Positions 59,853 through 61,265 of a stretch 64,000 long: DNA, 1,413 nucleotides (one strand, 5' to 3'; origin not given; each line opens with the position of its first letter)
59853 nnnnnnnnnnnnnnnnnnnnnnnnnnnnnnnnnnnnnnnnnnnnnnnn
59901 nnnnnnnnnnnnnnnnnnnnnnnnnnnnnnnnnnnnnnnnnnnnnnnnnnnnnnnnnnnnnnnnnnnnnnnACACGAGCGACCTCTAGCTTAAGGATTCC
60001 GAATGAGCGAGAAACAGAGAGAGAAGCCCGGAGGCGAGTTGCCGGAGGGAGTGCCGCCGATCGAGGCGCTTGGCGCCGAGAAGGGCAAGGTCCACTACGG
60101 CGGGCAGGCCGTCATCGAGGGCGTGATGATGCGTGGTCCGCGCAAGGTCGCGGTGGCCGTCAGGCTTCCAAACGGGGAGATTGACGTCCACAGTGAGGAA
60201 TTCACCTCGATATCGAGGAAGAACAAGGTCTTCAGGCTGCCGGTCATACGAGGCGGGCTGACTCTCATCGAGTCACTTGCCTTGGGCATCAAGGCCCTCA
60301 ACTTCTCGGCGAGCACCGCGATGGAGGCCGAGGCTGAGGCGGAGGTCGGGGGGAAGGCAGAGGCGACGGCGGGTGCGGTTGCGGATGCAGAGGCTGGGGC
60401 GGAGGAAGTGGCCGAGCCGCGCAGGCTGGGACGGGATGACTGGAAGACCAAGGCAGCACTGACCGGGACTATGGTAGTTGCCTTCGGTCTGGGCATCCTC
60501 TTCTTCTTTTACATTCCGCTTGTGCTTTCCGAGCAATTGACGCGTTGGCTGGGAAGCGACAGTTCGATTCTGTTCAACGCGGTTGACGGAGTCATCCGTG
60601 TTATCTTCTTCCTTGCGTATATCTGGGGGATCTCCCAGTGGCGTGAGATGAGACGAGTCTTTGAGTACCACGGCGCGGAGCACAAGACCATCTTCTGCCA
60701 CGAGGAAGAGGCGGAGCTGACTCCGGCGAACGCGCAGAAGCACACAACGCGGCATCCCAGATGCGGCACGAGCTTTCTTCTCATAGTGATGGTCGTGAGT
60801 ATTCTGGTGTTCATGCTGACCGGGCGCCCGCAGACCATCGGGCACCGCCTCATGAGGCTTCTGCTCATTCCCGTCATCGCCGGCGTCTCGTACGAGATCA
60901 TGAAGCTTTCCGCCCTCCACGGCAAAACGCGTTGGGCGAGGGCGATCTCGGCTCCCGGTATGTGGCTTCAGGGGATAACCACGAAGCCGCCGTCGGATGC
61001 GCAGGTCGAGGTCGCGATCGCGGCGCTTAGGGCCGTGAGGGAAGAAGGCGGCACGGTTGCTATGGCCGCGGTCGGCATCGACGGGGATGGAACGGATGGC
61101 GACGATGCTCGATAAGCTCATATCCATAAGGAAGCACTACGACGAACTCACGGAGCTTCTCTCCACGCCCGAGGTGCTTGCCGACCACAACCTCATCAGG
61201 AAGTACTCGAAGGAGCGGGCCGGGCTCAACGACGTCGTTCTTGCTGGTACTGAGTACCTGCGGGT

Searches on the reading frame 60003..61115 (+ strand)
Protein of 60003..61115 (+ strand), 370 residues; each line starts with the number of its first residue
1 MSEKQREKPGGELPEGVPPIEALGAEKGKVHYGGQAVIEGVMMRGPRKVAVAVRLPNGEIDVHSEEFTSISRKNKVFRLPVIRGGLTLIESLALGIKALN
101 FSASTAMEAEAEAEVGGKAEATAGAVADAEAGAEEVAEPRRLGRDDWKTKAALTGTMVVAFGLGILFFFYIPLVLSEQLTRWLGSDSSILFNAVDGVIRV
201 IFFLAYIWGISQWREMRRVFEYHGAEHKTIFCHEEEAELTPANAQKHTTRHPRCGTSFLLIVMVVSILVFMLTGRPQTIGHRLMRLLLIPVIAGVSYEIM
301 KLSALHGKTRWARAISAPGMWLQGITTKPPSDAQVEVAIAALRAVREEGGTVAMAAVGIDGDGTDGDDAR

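Call 39: search_protein_families(library=pfam, proteins=[window:60003-61115:+], max_evalue=0.00001)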
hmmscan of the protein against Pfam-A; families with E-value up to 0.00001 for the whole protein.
window:60003-61115:+ (370 aa): 1 family
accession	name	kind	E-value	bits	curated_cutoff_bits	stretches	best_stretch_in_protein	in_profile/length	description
PF07136.16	DUF1385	-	5.5e-83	278.2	22.1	1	79-347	1-226/227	Protein of unknown function (DUF1385)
